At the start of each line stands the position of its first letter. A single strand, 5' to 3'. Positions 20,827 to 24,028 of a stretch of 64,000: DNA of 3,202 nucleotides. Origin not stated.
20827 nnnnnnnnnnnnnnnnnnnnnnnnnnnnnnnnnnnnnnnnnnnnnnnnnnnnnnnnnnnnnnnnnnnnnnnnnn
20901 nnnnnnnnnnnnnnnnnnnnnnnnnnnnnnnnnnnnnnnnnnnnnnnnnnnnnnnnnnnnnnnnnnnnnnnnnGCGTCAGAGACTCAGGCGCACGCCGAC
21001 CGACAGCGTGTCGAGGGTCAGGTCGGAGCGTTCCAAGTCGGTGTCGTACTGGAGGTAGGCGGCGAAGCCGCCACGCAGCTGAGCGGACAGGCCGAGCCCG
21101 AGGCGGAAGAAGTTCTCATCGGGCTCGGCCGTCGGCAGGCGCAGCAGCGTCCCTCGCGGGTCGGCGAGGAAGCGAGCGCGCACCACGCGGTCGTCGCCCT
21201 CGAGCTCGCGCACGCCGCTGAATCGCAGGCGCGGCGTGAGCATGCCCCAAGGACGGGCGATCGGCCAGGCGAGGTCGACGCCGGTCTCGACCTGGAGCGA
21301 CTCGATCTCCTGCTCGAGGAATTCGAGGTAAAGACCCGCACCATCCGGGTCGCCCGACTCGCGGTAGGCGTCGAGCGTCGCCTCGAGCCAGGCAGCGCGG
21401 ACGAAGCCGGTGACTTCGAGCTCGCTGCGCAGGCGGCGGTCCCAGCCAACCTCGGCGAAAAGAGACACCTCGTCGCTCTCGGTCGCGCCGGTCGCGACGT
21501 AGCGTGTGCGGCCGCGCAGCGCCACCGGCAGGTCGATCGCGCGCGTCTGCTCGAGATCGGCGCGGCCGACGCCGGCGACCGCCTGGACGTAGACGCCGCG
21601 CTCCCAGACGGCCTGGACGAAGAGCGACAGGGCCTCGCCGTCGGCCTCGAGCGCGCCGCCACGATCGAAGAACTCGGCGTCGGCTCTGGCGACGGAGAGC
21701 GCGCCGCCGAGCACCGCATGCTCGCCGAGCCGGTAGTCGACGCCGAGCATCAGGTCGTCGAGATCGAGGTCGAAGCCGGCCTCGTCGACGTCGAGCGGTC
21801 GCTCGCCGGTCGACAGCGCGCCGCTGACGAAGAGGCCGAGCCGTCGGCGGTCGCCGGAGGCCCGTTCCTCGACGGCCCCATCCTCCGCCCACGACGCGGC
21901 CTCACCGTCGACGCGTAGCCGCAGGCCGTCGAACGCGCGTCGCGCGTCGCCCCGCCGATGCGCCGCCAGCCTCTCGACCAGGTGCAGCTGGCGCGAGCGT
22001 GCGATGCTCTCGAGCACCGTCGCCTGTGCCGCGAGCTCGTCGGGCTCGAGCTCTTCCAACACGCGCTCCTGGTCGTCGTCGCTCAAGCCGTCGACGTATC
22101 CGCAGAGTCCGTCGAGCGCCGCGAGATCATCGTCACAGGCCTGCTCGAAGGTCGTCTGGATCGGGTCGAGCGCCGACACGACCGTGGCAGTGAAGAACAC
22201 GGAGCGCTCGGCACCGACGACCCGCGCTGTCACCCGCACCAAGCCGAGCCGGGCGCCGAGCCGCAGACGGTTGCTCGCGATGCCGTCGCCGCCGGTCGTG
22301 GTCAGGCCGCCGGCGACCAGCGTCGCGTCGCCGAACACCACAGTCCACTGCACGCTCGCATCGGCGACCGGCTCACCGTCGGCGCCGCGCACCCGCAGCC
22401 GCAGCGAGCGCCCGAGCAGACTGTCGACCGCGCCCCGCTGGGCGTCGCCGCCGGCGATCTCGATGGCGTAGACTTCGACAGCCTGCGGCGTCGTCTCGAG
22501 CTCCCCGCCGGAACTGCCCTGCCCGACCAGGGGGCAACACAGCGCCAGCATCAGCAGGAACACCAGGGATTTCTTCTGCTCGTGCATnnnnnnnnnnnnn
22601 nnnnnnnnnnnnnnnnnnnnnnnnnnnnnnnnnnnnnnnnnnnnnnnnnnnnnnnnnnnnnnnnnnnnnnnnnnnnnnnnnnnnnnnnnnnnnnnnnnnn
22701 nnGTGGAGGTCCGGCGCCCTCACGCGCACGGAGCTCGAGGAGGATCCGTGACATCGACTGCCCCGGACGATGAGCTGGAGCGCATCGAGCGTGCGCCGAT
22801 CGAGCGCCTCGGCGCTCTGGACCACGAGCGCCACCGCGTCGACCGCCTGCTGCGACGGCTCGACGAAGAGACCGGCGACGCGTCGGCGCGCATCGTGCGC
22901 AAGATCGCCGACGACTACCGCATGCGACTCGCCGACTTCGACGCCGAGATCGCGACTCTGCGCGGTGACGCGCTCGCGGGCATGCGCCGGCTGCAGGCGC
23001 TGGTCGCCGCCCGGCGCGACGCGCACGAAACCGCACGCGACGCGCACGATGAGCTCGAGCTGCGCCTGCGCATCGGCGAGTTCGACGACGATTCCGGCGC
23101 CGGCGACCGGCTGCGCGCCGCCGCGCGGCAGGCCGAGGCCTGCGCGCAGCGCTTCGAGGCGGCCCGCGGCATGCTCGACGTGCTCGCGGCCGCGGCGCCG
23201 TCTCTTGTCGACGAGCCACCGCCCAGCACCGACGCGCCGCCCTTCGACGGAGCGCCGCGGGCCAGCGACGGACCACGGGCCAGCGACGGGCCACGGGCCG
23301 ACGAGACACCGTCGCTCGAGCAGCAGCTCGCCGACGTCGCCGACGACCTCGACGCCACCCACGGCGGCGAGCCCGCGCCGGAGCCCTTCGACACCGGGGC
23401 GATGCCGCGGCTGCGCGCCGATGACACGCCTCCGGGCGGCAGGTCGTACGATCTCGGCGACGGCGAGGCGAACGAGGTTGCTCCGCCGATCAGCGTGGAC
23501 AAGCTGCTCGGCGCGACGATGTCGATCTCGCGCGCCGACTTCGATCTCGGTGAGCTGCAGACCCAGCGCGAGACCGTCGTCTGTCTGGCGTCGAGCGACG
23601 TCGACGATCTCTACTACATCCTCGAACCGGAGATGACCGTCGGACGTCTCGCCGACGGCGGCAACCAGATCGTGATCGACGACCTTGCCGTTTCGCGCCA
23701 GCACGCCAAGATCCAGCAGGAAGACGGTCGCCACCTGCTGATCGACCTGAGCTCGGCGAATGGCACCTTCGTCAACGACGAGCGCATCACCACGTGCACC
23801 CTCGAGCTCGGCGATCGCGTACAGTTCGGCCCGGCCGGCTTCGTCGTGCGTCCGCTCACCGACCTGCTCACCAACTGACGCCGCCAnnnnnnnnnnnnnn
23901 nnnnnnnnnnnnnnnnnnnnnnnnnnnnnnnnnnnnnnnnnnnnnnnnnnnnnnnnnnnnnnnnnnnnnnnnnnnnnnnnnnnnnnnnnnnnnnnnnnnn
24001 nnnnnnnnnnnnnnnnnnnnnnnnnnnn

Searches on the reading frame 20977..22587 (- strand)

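Call 11: search_protein_families(library=pfam, proteins=[window:20977-22587:-], max_evalue=0.001)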
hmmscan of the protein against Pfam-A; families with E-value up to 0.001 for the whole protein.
window:20977-22587:- (536 aa): 2 families
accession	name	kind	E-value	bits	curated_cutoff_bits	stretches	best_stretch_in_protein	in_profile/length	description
PF03797.25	Autotransporter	-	6.1e-40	138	26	1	253-515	2-255/255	Autotransporter beta-domain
PF02369.22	Big_1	-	3.4e-05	24.3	34.9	1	62-127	21-85/93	Bacterial Ig-like domain (group 1)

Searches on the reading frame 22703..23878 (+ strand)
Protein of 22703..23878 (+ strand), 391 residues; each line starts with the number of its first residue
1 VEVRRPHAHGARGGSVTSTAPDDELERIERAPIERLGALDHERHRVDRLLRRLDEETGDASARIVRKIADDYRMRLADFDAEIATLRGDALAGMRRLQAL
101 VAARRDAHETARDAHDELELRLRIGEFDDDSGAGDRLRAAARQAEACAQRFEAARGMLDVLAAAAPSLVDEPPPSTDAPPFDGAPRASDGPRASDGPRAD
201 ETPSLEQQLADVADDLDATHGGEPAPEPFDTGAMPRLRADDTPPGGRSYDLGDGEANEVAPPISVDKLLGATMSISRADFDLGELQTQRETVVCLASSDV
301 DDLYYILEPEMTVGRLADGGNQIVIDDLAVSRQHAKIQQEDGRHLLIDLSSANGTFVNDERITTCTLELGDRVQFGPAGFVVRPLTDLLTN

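Call 11: search_protein_families(library=pfam, proteins=[window:22703-23878:+], max_evalue=0.001)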
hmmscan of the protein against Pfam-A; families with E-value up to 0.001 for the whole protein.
window:22703-23878:+ (391 aa): 2 families
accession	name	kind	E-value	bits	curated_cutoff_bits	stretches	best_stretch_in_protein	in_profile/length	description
PF00498.31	FHA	-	2.5e-17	63.5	20.7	1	312-376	2-67/67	FHA domain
PF16697.10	Yop-YscD_cpl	-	1.4e-11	44.9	33.2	1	308-383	16-91/94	Inner membrane component of T3SS, cytoplasmic domain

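Call 59: search_protein_families(library=ncbifam, proteins=[window:22703-23878:+], max_evalue=10)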
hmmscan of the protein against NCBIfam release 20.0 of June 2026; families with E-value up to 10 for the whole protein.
window:22703-23878:+ (391 aa): 6 families
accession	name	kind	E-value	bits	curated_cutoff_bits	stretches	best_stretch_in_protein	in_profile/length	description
NF041660.2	oxygluDhInhib_OdhI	equivalog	1.7e-12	47.3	200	1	309-377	56-122/130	oxoglutarate dehydrogenase inhibitor Odhl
NF049868.1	FhaB_Rv0019c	equivalog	9.9e-12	45.2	125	1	307-376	84-152/158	FHA domain-containing protein FhaB/FipA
NF052573.1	HisKinEspAMyxo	equivalog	2.1e-11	42.6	1400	1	302-378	39-114/755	serine histidine kinase EspA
NF033760.1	gliding_GltG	equivalog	4.9e-09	35.3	650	1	313-377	28-91/650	adventurous gliding motility protein GltG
TIGR03354.1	VI_FHA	hypoth_equivalog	3.7e-07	30.3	120.25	1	309-377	24-96/420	type VI secretion system-associated FHA domain protein TagH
NF052403.1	ESX1TransRegEspM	equivalog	3.3e-05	22.9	550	1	310-377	30-94/367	ESX-1 type VII secretion system transcriptional regulator EspM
